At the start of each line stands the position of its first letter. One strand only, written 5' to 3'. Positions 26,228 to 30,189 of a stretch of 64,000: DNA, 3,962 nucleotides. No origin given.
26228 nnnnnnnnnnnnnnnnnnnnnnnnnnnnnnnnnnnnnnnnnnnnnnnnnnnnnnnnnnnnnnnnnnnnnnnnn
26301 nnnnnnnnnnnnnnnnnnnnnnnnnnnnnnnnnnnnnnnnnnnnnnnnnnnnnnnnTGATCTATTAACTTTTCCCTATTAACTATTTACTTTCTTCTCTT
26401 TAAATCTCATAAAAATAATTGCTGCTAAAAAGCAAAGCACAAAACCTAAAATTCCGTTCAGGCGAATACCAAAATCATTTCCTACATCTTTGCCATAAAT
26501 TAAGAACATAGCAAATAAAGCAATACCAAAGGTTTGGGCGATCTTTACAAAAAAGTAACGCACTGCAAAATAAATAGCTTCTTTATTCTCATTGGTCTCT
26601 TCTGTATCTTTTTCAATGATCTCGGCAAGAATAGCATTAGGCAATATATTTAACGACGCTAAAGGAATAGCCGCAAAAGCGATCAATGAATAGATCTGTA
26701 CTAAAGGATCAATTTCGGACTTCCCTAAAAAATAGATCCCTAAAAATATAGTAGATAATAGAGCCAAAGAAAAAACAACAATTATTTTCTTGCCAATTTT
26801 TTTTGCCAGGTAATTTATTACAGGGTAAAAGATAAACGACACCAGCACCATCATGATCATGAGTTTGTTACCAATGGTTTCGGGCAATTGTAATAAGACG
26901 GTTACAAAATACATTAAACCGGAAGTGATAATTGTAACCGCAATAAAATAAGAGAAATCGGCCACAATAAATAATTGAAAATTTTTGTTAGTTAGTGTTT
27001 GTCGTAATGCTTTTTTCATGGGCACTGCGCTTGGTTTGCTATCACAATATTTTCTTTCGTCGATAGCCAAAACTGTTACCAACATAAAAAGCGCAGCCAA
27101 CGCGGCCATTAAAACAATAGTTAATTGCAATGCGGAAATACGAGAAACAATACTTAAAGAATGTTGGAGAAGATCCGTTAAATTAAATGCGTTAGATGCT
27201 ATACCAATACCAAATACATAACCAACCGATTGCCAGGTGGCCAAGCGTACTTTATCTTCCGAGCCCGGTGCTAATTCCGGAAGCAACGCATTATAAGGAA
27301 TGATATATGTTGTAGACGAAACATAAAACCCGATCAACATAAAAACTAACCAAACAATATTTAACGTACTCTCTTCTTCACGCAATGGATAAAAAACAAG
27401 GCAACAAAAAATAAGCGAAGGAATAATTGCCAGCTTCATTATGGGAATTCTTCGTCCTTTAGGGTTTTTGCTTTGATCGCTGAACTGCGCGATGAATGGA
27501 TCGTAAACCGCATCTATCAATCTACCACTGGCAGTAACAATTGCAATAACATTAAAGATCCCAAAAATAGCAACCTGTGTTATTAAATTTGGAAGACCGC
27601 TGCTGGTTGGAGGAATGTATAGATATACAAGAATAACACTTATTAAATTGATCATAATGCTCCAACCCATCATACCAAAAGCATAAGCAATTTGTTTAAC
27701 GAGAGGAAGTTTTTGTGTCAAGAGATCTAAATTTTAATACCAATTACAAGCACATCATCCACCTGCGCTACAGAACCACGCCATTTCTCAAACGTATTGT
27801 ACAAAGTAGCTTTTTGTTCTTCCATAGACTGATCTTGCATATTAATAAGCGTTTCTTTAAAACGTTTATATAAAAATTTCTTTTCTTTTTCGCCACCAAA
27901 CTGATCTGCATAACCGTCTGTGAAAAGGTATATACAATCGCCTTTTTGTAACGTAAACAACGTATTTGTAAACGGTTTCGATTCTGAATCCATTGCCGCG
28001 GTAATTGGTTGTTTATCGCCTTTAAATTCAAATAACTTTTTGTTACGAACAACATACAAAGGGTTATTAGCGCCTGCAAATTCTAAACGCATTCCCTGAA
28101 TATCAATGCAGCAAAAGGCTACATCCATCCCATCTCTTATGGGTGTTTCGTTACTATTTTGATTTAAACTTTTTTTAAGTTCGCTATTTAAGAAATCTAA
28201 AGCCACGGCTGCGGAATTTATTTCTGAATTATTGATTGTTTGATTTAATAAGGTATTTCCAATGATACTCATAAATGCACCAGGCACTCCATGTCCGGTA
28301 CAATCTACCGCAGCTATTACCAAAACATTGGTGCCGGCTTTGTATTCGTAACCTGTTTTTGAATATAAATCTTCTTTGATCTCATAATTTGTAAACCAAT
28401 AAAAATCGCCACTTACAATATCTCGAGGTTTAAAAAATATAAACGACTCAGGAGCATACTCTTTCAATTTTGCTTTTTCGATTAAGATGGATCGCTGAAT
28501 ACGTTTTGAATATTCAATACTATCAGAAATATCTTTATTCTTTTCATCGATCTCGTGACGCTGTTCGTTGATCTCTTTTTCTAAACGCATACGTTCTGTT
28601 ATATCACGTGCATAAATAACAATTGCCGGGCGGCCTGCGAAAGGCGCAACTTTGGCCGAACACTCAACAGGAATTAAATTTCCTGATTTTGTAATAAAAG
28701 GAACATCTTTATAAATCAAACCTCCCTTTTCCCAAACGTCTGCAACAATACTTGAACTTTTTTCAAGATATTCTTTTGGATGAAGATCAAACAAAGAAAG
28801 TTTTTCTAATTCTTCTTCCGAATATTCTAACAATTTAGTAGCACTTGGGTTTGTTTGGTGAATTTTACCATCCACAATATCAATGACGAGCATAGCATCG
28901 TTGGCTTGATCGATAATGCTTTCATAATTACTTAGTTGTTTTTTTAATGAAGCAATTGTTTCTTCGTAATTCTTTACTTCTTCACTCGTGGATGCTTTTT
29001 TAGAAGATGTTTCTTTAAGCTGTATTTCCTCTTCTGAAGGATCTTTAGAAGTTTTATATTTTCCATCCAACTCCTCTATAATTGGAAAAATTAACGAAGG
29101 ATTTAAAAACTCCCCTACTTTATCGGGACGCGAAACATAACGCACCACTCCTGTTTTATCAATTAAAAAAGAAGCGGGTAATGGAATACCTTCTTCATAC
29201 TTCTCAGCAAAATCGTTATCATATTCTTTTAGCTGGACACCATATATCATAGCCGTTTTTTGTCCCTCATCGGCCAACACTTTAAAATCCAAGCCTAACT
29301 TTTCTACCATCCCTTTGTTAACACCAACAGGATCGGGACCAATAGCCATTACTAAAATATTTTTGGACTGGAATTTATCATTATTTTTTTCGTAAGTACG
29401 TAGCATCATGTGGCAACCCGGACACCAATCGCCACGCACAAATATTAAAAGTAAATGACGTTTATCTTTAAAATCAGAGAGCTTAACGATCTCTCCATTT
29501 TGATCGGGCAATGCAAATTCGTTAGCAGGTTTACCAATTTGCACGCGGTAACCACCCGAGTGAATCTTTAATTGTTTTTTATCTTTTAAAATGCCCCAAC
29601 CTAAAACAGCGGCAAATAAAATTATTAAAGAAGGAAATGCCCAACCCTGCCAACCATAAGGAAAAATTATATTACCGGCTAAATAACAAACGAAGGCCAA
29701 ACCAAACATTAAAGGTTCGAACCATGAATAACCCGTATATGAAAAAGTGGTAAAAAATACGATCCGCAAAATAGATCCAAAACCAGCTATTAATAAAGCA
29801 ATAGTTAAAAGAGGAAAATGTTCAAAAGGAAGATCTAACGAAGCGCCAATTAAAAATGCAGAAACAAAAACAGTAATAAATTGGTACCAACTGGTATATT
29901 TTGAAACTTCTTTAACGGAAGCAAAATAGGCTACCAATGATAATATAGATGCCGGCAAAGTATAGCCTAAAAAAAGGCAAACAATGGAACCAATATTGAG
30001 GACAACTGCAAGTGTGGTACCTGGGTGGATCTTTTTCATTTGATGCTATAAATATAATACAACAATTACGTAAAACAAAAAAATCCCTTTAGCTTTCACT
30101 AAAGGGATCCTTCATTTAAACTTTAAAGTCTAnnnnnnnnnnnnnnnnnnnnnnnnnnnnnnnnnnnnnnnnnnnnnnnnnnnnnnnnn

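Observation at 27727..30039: Membrane / CxxC redoxin / PAS / SpoIIE phosphatase fusion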

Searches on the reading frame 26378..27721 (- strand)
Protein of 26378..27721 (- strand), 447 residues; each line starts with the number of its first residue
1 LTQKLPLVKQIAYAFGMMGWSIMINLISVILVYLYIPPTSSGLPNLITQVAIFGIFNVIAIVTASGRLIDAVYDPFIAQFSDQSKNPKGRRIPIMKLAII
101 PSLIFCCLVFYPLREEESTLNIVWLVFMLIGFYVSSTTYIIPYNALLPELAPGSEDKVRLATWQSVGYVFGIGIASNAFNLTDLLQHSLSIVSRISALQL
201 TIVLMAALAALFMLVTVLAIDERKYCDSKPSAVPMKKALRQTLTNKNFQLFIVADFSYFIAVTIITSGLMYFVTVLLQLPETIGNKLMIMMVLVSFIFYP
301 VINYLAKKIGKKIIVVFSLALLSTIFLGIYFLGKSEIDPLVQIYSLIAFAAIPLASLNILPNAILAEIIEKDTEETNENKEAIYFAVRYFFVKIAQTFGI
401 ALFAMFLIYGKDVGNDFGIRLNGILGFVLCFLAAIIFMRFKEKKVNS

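Call 7: search_protein_families(library=pfam, proteins=[window:26378-27721:-], max_evalue=0.001)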
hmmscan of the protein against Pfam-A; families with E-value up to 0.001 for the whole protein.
window:26378-27721:- (447 aa): 2 families
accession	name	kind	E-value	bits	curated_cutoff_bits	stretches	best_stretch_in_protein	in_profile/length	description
PF13347.12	MFS_2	-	4.4e-42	144.6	27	1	13-409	2-383/427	MFS/sugar transport protein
PF07690.21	MFS_1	-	1.3e-15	57.7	33.4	2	11-369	3-323/347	Major Facilitator Superfamily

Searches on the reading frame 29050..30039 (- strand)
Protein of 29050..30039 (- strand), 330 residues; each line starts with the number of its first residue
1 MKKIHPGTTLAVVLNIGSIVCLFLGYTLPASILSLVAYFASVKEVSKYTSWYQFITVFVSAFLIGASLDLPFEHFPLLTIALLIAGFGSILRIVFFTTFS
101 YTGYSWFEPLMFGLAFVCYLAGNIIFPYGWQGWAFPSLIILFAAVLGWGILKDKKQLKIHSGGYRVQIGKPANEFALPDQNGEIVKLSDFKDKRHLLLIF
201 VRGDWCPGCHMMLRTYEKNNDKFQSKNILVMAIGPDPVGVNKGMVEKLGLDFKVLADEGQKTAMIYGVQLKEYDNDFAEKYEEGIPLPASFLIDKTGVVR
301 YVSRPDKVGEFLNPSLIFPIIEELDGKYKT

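Call 50: find_homologous_proteins(query=window:29050-30039:-, max_evalue=0.001)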
Query window:29050-30039:- (330 aa): 664 proteins with E <= 0.001 among 4818 candidates; the best 120 are listed.
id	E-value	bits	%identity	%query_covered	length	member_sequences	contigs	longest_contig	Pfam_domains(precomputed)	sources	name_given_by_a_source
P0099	7.8e-167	573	76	100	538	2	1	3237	PF13426.14,PF08534.17,PF08448.17,PF00578.28,PF00989.32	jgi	jgi:PAS domain S-box-containing protein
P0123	1.2e-162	559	74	98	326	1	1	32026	PF08534.17,PF00578.28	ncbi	ncbi:MAG: peroxiredoxin family protein [Bacteroidota bacterium]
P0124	3.8e-160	551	74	98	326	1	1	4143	PF08534.17,PF00578.28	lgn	-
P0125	8.6e-159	547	72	98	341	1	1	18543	PF08534.17,PF00578.28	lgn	-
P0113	3.2e-157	541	71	99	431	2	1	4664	PF08534.17,PF00578.28,PF00989.32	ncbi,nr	ncbi:MAG: alkyl hydroperoxide reductase [Bacteroidetes bacterium]|nr:alkyl hydroperoxide reductase [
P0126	3.8e-157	541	71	98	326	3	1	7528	PF08534.17,PF00578.28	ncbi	-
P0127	1.2e-156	540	72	98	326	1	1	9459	PF08534.17,PF00578.28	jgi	jgi:thioredoxin-dependent peroxiredoxin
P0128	6.2e-155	534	70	98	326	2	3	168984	PF08534.17,PF00578.28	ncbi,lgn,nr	ncbi:MAG: redoxin domain-containing protein [Bacteroidetes bacterium]|nr:redoxin domain-containing p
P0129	2.3e-153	529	70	98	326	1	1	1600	PF08534.17,PF00578.28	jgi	jgi:peroxiredoxin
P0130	1.8e-152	526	70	98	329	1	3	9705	PF08534.17,PF00578.28,PF05988.19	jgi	jgi:peroxiredoxin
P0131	2.6e-152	525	69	98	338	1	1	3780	PF08534.17,PF00578.28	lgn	-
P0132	3.8e-152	525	70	98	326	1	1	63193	PF08534.17,PF00578.28,PF05988.19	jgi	jgi:peroxiredoxin Q/BCP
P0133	1.9e-151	522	68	98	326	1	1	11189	PF08534.17,PF00578.28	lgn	-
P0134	3.0e-151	522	71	98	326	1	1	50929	PF08534.17,PF00578.28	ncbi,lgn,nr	ncbi:MAG: alkyl hydroperoxide reductase [Bacteroidetes bacterium]|nr:alkyl hydroperoxide reductase [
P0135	1.1e-150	520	68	98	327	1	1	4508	PF08534.17,PF13098.14,PF00578.28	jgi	jgi:peroxiredoxin Q/BCP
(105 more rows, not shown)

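Call 60: predict_structure(alignment_id=A2)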
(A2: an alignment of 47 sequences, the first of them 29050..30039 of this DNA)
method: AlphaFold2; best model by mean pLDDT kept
length: 330 residues; sequences in the alignment: 47
mean_pLDDT: 84.7   pTM: 0.80
mean pLDDT of the five models: 84.7, 84.7, 82.5, 82.4, 79.2
residues with pLDDT >= 90: 145; 70-90: 136; 50-70: 47; < 50: 2
segments of 3 or more residues with pLDDT < 50: none
pLDDT, mean of each block of 10 residues (from residue 1): 77 98 98 97 78 93 98 95 95 77 85 98 96 97 89 76 76 92 92 91 71 77 85 74 72 86 84 58 76 93 70 76 76
secondary structure, 60 per line:
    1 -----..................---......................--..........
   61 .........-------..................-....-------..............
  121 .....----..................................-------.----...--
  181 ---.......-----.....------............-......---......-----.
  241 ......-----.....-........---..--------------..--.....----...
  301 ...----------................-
elements in order: H6-23 H27-48 H51-69 H77-94 H96-99 H107-125 H130-163 E176-178 E184-186 H187-190 E196-200 H207-218 H220-225 E229-234 H240-246 E252-256 H258-265 E289-293 E298-303 H314-329

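Call 65: fold_search(model_id=the predicted structure, library=pdb)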
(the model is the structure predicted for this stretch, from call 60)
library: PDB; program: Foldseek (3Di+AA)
matches with E <= 10: 755; with E <= 0.001: 527
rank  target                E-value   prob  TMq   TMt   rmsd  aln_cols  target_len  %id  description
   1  3drn_B                2.7e-09  1.00  0.40  0.81   3.1       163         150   24  The crystal structure of Bcp1 from Sulfolobus Sulfataricus (released 2009-04-14)
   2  3drn_A                3.1e-09  1.00  0.40  0.79   3.3       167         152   24  The crystal structure of Bcp1 from Sulfolobus Sulfataricus (released 2009-04-14)
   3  9a4d_B                6.1e-09  1.00  0.40  0.76   3.5       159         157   26  Integrative model of ACKA-BCP by crosslinking MS and deep learning (released 2024-09-18)
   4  5enu_B                1.4e-08  1.00  0.37  0.73   3.9       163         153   23  Crystal structure of an alkyl hyroperoxide reductase from Burkholderia ambifaria (released 2015-11-25)
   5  5enu_A                2.2e-08  1.00  0.37  0.73   4.4       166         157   21  Crystal structure of an alkyl hyroperoxide reductase from Burkholderia ambifaria (released 2015-11-25)
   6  3hjp_A                2.3e-08  1.00  0.41  0.79   3.2       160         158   27  The crystal structure of Bcp4 from Sulfolobus Solfataricus (released 2010-05-26)
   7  2c0d_A                2.5e-08  1.00  0.36  0.65   4.6       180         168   20  Structure of the mitochondrial 2-cys peroxiredoxin from Plasmodium falciparum (released 2006-11-21)
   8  5ijt_A                8.0e-08  1.00  0.34  0.63   5.0       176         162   24  Human Peroxiredoxin 2 Oxidized (SS) (released 2017-09-06)
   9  6q5v_A                8.4e-08  1.00  0.37  0.55   4.0       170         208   22  1-Cys SiPrx, a Prx6-family 1-Cys peroxiredoxin of the thermoacidophilic archaeon Sulfolobus islandicus (released 2019-05-29)
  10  2c0d_B                1.1e-07  1.00  0.36  0.62   4.7       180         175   20  Structure of the mitochondrial 2-cys peroxiredoxin from Plasmodium falciparum (released 2006-11-21)
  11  4kw6_C                1.4e-07  1.00  0.37  0.65   5.1       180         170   26  Crystal structure of Peroxiredoxin-1 (C-terminal truncation mutant) from the human hookworm Ancylostoma ceylanicum bou (released 2013-07-31)
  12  1xxu_A                1.6e-07  1.00  0.38  0.77   3.5       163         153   24  Crystal Structure of AhpE from Mycrobacterium tuberculosis, a 1-Cys peroxiredoxin (released 2005-02-22)
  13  2ywn                  1.7e-07  1.00  0.38  0.78   3.8       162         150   28  Crystal structure of peroxiredoxin-like protein from Sulfolobus tokodaii (released 2007-10-23)
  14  4nmu_A                1.7e-07  1.00  0.33  0.67   4.4       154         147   30  Crystal Structure of Thiol-disulfide Oxidoreductase from Bacillus str. 'Ames Ancestor' (released 2013-12-18)
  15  5ovq_B                1.8e-07  1.00  0.39  0.55   4.0       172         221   21  Crystal Structure of the peroxiredoxin (AhpC2) from the Hyperthermophilic bacteria Aquifex aeolicus VF (released 2018-10-10)
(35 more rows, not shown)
